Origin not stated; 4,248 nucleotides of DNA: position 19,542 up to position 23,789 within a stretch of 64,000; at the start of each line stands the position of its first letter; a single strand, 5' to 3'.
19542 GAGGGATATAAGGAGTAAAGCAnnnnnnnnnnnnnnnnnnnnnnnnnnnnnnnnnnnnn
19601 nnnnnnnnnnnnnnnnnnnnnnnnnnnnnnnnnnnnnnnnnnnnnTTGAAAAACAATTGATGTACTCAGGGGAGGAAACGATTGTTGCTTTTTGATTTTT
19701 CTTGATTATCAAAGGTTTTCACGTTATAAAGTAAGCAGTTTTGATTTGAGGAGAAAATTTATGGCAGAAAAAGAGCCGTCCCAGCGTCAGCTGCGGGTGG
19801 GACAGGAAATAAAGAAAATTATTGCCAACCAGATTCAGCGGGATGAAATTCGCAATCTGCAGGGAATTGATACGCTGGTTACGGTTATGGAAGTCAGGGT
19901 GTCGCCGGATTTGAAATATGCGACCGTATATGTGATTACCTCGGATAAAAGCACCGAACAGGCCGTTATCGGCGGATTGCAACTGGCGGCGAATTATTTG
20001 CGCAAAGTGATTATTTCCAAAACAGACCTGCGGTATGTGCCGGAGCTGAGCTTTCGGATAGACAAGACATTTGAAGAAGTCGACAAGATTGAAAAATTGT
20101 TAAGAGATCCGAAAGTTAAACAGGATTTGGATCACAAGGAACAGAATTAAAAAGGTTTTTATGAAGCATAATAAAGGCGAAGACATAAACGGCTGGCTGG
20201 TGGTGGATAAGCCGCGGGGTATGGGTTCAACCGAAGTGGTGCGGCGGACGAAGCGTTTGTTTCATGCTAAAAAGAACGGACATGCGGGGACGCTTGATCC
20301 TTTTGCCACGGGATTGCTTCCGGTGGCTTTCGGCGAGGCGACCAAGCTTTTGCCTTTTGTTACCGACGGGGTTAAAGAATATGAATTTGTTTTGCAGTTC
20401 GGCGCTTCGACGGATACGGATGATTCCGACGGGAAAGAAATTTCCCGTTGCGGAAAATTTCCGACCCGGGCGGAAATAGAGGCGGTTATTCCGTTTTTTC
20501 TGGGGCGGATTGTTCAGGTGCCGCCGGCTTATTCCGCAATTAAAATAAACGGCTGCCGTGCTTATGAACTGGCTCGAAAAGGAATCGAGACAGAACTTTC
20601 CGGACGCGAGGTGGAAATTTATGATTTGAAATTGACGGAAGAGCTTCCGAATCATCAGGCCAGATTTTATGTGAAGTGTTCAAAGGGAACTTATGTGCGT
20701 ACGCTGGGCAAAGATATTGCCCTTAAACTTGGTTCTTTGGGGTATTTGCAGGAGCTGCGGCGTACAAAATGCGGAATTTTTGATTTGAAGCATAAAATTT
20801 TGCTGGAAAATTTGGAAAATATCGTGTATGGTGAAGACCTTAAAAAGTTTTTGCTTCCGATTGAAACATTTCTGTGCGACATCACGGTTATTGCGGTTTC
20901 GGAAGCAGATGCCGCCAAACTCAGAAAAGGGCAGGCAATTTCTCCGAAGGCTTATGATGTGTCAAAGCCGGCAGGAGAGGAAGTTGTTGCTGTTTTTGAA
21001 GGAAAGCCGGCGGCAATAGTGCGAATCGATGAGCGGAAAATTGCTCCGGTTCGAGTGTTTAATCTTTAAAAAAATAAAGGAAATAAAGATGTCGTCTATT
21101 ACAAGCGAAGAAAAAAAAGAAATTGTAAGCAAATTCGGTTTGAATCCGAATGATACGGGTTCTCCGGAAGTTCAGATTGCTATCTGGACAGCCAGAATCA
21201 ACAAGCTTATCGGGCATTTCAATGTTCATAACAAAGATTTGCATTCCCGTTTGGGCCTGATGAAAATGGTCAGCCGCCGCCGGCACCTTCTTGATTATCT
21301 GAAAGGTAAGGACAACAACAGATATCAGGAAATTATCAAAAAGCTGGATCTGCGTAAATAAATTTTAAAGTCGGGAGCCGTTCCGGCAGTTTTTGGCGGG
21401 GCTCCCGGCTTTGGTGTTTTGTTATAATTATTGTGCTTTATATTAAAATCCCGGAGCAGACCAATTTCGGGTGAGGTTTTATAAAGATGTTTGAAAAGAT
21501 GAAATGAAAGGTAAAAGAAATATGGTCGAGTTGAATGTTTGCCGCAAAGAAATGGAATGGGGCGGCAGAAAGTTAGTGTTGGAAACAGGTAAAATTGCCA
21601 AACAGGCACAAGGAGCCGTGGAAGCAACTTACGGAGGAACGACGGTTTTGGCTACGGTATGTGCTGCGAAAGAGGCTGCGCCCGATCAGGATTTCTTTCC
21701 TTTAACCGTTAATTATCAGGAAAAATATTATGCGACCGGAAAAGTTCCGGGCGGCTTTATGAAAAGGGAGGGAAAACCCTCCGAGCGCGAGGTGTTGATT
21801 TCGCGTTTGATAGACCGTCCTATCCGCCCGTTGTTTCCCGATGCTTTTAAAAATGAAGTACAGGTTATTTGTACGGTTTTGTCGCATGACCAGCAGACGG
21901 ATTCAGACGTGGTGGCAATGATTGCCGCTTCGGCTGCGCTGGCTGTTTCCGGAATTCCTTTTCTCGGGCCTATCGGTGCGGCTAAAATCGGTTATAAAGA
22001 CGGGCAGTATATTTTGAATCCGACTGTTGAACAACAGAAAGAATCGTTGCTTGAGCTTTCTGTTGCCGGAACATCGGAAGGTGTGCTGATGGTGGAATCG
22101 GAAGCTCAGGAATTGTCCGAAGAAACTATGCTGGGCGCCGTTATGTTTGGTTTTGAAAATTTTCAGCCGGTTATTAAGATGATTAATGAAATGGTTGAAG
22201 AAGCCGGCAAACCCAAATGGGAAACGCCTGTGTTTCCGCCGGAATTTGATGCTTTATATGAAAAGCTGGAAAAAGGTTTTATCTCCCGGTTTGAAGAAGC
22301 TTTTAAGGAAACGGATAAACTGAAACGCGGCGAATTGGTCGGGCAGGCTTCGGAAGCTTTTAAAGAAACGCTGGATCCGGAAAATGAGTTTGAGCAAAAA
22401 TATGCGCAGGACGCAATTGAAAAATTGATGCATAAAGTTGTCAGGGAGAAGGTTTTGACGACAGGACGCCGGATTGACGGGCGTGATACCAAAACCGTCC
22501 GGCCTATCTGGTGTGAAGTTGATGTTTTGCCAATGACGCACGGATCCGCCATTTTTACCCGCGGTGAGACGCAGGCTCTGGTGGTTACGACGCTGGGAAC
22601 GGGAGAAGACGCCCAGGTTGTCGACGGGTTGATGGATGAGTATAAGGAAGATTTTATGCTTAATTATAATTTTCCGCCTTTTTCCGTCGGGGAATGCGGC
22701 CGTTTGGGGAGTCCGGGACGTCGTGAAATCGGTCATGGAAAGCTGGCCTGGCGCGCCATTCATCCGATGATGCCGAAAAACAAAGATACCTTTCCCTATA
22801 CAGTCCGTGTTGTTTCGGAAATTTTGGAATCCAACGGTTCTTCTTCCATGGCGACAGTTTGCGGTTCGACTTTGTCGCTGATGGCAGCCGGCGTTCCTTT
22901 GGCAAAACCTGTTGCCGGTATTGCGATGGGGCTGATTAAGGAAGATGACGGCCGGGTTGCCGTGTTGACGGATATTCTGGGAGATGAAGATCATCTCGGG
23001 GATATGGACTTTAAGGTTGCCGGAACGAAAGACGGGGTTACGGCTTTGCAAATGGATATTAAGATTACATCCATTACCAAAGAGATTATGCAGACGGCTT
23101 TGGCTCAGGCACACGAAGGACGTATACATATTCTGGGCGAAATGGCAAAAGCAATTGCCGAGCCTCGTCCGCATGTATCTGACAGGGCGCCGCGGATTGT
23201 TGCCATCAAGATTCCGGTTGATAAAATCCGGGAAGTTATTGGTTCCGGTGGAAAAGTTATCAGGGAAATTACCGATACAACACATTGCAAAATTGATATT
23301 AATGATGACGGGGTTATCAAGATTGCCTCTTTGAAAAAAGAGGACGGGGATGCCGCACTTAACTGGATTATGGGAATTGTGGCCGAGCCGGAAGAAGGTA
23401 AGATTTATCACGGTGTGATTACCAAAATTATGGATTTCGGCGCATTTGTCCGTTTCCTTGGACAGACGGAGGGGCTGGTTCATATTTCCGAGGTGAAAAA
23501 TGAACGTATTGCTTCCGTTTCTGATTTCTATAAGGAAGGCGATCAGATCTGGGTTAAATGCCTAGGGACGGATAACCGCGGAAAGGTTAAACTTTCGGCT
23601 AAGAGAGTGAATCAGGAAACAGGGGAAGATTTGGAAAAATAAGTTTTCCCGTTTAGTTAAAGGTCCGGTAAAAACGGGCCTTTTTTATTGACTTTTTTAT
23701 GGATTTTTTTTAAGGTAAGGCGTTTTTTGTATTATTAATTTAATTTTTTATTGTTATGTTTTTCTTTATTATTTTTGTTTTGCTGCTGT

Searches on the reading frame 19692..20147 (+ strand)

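Call 26: search_protein_families(library=pfam, proteins=[window:19692-20147:+], max_evalue=0.00001)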
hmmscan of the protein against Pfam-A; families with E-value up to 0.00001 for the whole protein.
window:19692-20147:+ (152 aa): 1 family
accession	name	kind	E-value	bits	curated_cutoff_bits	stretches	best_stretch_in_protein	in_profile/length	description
PF02033.23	RBFA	-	3.1e-26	92.2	34.7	1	32-137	1-105/105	Ribosome-binding factor A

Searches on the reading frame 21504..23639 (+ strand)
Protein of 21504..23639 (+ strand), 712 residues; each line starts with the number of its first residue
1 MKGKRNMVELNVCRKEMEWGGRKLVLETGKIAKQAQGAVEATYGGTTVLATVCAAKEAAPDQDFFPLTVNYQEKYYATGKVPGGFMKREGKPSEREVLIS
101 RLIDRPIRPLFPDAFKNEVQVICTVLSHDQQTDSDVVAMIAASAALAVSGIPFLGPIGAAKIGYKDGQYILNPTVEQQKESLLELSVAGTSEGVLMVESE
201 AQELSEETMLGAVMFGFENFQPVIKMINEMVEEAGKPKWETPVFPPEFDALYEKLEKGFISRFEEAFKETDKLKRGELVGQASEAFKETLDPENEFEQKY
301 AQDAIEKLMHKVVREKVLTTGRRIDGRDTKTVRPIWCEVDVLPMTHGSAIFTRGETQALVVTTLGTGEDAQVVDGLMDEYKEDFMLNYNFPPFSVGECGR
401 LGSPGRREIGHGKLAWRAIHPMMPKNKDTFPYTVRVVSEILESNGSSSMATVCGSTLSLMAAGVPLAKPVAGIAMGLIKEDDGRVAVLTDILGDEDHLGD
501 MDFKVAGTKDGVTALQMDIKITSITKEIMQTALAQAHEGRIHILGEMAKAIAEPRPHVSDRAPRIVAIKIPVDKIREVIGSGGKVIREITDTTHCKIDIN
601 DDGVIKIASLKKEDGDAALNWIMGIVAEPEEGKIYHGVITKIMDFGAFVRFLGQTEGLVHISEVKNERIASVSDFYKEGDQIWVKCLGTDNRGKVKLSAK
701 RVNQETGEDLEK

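Call 26: search_protein_families(library=pfam, proteins=[window:21504-23639:+], max_evalue=0.00001)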
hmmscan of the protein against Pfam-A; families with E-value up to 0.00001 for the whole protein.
window:21504-23639:+ (712 aa): 5 families
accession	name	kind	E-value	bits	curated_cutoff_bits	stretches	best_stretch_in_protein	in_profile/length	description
PF01138.27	RNase_PH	-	2.7e-62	209.4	25.5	2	21-152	2-130/130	3' exoribonuclease family, domain 1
PF03725.20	RNase_PH_C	-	8.3e-23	80.6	20.8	2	155-218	1-66/67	3' exoribonuclease family, domain 2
PF00575.29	S1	-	3.5e-15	56.6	22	1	628-700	1-74/74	S1 RNA binding domain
PF03726.19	PNPase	-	6.9e-11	42.9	24.6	1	251-328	2-81/81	Polyribonucleotide nucleotidyltransferase, RNA binding domain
PF00013.35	KH_1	-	2.8e-10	40.2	21.5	1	567-623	3-65/66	KH domain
